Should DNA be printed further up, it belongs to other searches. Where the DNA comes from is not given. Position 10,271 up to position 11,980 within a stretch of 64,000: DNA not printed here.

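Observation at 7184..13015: Candidate uncharacterised envelope module: MacB-type ABC transporter + Pro-rich Cys-motif membrane protein + SH3-bearing pseudokinase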

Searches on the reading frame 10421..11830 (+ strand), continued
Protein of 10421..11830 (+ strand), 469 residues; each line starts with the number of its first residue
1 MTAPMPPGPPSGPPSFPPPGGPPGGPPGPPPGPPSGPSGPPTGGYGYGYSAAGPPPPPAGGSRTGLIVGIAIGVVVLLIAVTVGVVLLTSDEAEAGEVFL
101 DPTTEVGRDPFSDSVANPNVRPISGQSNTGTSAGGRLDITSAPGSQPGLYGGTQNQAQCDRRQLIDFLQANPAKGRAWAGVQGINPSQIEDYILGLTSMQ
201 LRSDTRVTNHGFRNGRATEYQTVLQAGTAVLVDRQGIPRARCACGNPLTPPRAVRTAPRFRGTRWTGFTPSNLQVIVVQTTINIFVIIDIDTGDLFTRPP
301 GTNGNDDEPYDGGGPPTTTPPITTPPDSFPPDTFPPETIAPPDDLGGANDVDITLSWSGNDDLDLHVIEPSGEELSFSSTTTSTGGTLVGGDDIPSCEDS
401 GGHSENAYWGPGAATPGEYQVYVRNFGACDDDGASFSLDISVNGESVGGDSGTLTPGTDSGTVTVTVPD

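Call 35: fold_search(model_id=the predicted structure, library=pdb)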
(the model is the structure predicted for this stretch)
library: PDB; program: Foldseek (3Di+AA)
matches with E <= 10: 676; with E <= 0.001: 0
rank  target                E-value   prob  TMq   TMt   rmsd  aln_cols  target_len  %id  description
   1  4qey_B                1.9e-03  0.98  0.14  0.38   8.2       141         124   11  Crystal structure of a DUF4425 family protein (BACOVA_05332) from Bacteroides ovatus ATCC 8483 at 2.52 A resolution (released 2014-07-16)
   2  8em5_A                4.0e-03  1.00  0.15  0.56   4.6       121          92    9  Mycobacterium thermoresistible MmpS5 (released 2023-09-27)
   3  4qey_A                7.9e-03  0.93  0.14  0.38   8.3       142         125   11  Crystal structure of a DUF4425 family protein (BACOVA_05332) from Bacteroides ovatus ATCC 8483 at 2.52 A resolution (released 2014-07-16)
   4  1olp_D                9.8e-03  0.98  0.15  0.19   6.8       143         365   10  Alpha Toxin from Clostridium Absonum (released 2003-10-23)
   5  4qey_D                1.1e-02  0.90  0.14  0.38   8.2       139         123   12  Crystal structure of a DUF4425 family protein (BACOVA_05332) from Bacteroides ovatus ATCC 8483 at 2.52 A resolution (released 2014-07-16)
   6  1lpa_B                1.5e-02  0.75  0.13  0.14   6.9       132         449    9  INTERFACIAL ACTIVATION OF THE LIPASE-PROCOLIPASE COMPLEX BY MIXED MICELLES REVEALED BY X-RAY CRYSTALLOGRAPHY (released 1994-11-01)
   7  3u6g_B                1.6e-02  0.96  0.16  0.47   8.2       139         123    9  Crystal structure of a domain of unknown function, DUF4425 (BVU_3708) from Bacteroides vulgatus ATCC 8482 at 1.35 A re (released 2011-11-02)
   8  3u6g_A                3.0e-02  0.92  0.16  0.45   8.3       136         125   10  Crystal structure of a domain of unknown function, DUF4425 (BVU_3708) from Bacteroides vulgatus ATCC 8482 at 1.35 A re (released 2011-11-02)
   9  6dps_C                3.6e-02  0.15  0.09  0.20  15.4       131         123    5  Crystal Structure of Neisseria meningitidis DsbD n-terminal domain in the oxidised form (released 2018-09-12)
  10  8qdr_A                3.8e-02  0.28  0.10  0.07  11.7       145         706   11  Vitis vinifera dimeric 13S-lipoxygenase LOXA in a detergent bound open conformation (released 2024-10-30)
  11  4nre                  5.0e-02  0.28  0.11  0.08   9.1       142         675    8  The structure of human 15-lipoxygenase-2 with a substrate mimic (released 2014-02-12)
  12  2lrg_MODEL_1_A        5.3e-02  0.38  0.11  0.28  12.2       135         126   10  NMR structure of the protein YP_001300941.1 from Bacteroides vulgatus (released 2012-04-18)
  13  6dps_A                6.9e-02  0.14  0.09  0.21  15.3       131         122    4  Crystal Structure of Neisseria meningitidis DsbD n-terminal domain in the oxidised form (released 2018-09-12)
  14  5lnd_A                7.3e-02  0.57  0.13  0.37  10.5       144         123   12  Crystal structure of self-complemented MyfA, the major subunit of Myf fimbriae from Yersinia enterocolitica (released 2016-08-24)
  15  6dps_D                8.7e-02  0.07  0.06  0.16  15.8       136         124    6  Crystal Structure of Neisseria meningitidis DsbD n-terminal domain in the oxidised form (released 2018-09-12)
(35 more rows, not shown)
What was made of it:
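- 11459..11827 (+): C-terminal β-sandwich (DLDLHV..............), PPC/DUF2135-like. Weak Foldseek β-sandwich hits: DUF4425, MmpS5, PLAT (call 35).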

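Call 42: search_protein_families(library=pfam, alignment_id=A1, max_evalue=1)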
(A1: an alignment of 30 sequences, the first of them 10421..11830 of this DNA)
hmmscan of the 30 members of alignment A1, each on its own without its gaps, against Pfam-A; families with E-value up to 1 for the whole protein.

A. member 1, window:10421-11830:+ (469 aa): 1 family
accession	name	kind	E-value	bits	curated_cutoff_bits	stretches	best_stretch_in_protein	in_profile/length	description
PF20568.3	DUF6777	-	5.6e-62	208.7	27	1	142-301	3-163/163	Domain of unknown function (DUF6777)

B. families by the number of members that match (of 30 scanned): 35 families (the first 25 are shown)
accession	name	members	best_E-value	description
PF20568.3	DUF6777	30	9.5e-69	Domain of unknown function (DUF6777)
PF04151.21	PPC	13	0.0033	Bacterial pre-peptidase C-terminal domain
PF13240.11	Zn_Ribbon_1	3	2.8e-06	zinc-ribbon domain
PF12773.13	DZR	3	0.00057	Double zinc ribbon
PF17032.10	Zn_ribbon_15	3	0.24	zinc-ribbon family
PF00041.27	fn3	2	1.8e-19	Fibronectin type III domain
PF13248.11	Zn_ribbon_3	2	0.0017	zinc-ribbon domain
PF18912.6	DZR_2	2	0.015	Double zinc ribbon domain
PF23359.1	Lsr2_DNA-bd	2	0.058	Lsr2 DNA-binding domain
PF24463.1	DUF7577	2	0.14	Domain of unknown function (DUF7577)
PF13676.11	TIR_2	1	9.8e-22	TIR domain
PF09851.14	SHOCT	1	1.5e-06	Short C-terminal domain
PF01582.25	TIR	1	1.2e-05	TIR domain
PF16156.12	DUF4864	1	0.00082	Domain of unknown function (DUF4864)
PF08937.16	ThsB_TIR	1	0.0032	Thoeris protein ThsB, TIR-like domain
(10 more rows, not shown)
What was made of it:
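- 11459..11827 (+): Weak PPC hits in 13/30 homologues, best E 0.003 (call 42).
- On PPC / DUF2135 β-sandwich (C-terminal domain of the DUF6777 protein): Homologues: PPC in 13/30, best E 0.0033, and DUF2135 in 1/30 (call 42).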

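Call 53: find_encoding_contigs(protein=P0016, flank=8000, max_places=1)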
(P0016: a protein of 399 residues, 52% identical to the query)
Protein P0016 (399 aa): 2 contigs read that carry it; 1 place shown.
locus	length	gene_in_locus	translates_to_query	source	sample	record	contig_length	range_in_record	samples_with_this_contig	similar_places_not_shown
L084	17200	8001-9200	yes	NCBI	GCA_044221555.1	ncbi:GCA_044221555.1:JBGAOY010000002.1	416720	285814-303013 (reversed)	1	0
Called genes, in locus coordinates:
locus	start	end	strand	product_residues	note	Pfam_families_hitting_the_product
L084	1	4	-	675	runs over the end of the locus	PF01011:PQQ, PF13360:PQQ_2, PF13570:Beta-prop_ACSF4 (weak), PF13360:PQQ_2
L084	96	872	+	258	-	PF00142:Fer4_NifH (weak), PF01656:CbiA, PF02374:ArsA_ATPase (weak), PF06564:CBP_BcsQ (faint), PF09140:MipZ (weak), PF10609:ParA (weak), PF13614:AAA_31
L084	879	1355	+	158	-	-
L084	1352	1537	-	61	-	-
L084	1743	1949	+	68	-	-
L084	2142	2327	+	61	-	-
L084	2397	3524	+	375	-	PF00082:Peptidase_S8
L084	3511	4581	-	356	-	PF03372:Exo_endo_phos (weak)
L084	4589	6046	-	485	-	PF00171:Aldedh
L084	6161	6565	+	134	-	PF06737:Transglycosylas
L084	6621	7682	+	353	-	PF01522:Polysacc_deac_1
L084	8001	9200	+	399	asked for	PF20568:DUF6777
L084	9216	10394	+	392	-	PF00069:Pkinase, PF03109:ABC1 (faint), PF07714:PK_Tyr_Ser-Thr, PF01636:APH (faint)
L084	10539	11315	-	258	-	PF03734:YkuD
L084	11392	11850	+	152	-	PF00578:AhpC-TSA, PF08534:Redoxin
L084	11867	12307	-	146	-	PF00903:Glyoxalase, PF13669:Glyoxalase_4, PF18029:Glyoxalase_6, PF22677:Ble-like_N (faint)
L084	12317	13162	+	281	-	PF11927:HODM_asu-like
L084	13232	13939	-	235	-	-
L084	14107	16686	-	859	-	PF13229:Beta_helix (faint), PF00395:SLH (weak)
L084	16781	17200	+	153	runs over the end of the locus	PF07366:SnoaL (weak), PF12680:SnoaL_2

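Call 54: find_encoding_contigs(protein=P0022, flank=8000, max_places=1)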
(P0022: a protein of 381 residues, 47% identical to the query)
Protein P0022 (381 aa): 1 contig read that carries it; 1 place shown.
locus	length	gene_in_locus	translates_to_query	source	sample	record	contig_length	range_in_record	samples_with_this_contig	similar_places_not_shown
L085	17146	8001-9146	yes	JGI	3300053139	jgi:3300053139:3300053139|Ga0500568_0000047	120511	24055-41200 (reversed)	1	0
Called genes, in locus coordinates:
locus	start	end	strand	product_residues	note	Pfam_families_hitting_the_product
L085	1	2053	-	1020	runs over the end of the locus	PF13676:TIR_2, PF23381:Beta-prop_IFT122_1st (faint)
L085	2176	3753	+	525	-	PF00083:Sugar_tr, PF07690:MFS_1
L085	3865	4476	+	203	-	-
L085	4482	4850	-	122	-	PF00903:Glyoxalase (weak)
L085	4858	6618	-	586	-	PF21105:DyP_N, PF20628:Dyp_perox_C (weak)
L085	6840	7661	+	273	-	PF00665:rve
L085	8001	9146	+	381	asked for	PF20568:DUF6777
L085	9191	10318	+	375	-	PF00069:Pkinase, PF07714:PK_Tyr_Ser-Thr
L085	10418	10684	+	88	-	PF10041:DUF2277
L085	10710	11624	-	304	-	PF01261:AP_endonuc_2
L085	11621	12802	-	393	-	PF01408:GFO_IDH_MocA, PF03447:NAD_binding_3 (weak), PF02894:GFO_IDH_MocA_C, PF22725:GFO_IDH_MocA_C3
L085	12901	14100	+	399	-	PF12802:MarR_2 (weak), PF00480:ROK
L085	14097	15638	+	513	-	PF00005:ABC_tran, PF13304:AAA_21 (faint), PF00005:ABC_tran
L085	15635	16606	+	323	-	PF02653:BPD_transp_2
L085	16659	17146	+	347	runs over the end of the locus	PF00532:Peripla_BP_1, PF13407:Peripla_BP_4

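Call 55: find_encoding_contigs(protein=P0023, flank=8000, max_places=1)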
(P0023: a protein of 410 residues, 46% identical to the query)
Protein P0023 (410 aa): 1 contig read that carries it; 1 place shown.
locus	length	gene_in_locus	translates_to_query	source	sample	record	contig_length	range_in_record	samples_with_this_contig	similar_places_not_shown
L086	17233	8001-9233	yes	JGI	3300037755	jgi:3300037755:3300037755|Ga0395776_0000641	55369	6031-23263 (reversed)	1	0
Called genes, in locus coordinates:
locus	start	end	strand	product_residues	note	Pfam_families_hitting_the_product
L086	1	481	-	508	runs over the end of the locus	PF00884:Sulfatase, PF01663:Phosphodiest, PF16347:SGSH_C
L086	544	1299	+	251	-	PF01135:PCMT (faint), PF01728:FtsJ (weak), PF05175:MTS (weak), PF13489:Methyltransf_23, PF13847:Methyltransf_31, PF08241:Methyltransf_11, PF08242:Methyltransf_12, PF13649:Methyltransf_25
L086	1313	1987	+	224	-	PF04542:Sigma70_r2, PF08281:Sigma70_r4_2, PF04545:Sigma70_r4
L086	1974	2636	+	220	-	-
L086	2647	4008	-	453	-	-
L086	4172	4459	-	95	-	PF09851:SHOCT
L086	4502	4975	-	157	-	PF19850:DUF6325 (weak)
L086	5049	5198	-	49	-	-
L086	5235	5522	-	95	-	-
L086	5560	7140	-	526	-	PF00009:GTP_EFTU, PF01926:MMR_HSR1 (weak), PF22042:EF-G_D2, PF16658:RF3_C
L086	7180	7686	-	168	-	PF00395:SLH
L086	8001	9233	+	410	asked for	PF20568:DUF6777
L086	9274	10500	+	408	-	PF00069:Pkinase, PF07714:PK_Tyr_Ser-Thr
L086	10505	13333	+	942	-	PF04851:ResIII, PF00270:DEAD, PF18766:SWI2_SNF2, PF08463:EcoEI_R_C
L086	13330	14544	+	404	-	PF01420:Methylase_S (faint)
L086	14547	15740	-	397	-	PF02720:DUF222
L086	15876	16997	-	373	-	PF04313:HSDR_N (faint), PF18899:DUF5655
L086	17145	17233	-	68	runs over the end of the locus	-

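Call 61: find_encoding_contigs(protein=P0038, flank=6000, max_places=1)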
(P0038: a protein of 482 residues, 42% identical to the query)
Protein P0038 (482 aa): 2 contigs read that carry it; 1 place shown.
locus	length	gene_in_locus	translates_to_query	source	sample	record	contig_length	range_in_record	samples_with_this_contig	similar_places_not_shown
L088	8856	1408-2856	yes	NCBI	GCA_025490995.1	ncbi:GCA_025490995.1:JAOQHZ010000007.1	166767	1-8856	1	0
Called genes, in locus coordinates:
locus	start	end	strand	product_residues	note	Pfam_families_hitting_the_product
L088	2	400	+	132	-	?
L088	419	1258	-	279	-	PF03976:PPK2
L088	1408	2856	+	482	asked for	PF20568:DUF6777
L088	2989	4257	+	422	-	PF00067:p450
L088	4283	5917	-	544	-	PF00743:FMO-like, PF01266:DAO (faint), PF07992:Pyr_redox_2, PF13450:NAD_binding_8, PF13738:Pyr_redox_3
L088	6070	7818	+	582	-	PF01979:Amidohydro_1 (faint), PF07969:Amidohydro_3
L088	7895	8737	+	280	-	PF00106:adh_short, PF08659:KR, PF23441:SDR (weak), PF13561:adh_short_C2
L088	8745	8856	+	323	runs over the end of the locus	PF00296:Bac_luciferase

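Call 62: find_encoding_contigs(protein=P0047, flank=6000, max_places=1)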
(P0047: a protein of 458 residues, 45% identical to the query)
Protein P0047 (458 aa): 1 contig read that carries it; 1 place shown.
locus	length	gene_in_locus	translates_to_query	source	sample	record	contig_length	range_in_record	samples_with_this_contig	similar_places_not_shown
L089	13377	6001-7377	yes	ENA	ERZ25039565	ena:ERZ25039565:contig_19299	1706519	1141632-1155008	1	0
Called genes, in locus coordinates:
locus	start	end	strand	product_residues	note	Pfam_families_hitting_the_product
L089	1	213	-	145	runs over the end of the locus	PF00929:RNase_T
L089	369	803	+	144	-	PF00692:dUTPase, PF22769:DCD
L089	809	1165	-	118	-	-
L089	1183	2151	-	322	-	PF01068:DNA_ligase_A_M, PF04679:DNA_ligase_A_C, PF14743:DNA_ligase_OB_2 (faint)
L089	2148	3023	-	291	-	PF00480:ROK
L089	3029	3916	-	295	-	PF07136:DUF1385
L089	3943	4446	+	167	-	PF00545:Ribonuclease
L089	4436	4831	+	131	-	PF01337:Barstar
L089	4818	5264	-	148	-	PF06347:SH3_4 (faint)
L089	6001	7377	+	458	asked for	PF20568:DUF6777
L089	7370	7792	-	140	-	-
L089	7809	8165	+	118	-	PF01925:TauE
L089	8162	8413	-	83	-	PF01451:LMWPc (faint)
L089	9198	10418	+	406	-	PF01022:HTH_5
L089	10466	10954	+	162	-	PF10604:Polyketide_cyc2 (weak)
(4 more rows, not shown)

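Call 63: find_encoding_contigs(protein=P0067, flank=6000, max_places=1)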
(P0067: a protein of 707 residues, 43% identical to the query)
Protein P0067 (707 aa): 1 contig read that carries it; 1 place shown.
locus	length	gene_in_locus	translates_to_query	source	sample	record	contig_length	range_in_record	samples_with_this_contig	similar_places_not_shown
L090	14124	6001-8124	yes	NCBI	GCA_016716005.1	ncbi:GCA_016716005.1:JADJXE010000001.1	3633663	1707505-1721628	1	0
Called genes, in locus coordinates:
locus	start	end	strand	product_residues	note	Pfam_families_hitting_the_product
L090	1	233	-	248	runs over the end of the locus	PF00230:MIP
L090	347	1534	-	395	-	PF00144:Beta-lactamase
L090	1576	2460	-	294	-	PF02629:CoA_binding, PF00549:Ligase_CoA, PF13607:Succ_CoA_lig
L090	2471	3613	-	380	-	PF02786:CPSase_L_D2 (weak), PF08442:ATP-grasp_2, PF13549:ATP-grasp_5, PF24948:Citrate_synth_N, PF00549:Ligase_CoA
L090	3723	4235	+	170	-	-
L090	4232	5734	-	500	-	PF00501:AMP-binding, PF13193:AMP-binding_C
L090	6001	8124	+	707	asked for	PF13240:Zn_Ribbon_1 (weak), PF20568:DUF6777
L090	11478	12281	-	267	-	PF01738:DLH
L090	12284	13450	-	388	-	PF00877:NLPC_P60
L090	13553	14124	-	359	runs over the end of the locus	PF03969:AFG1_ATPase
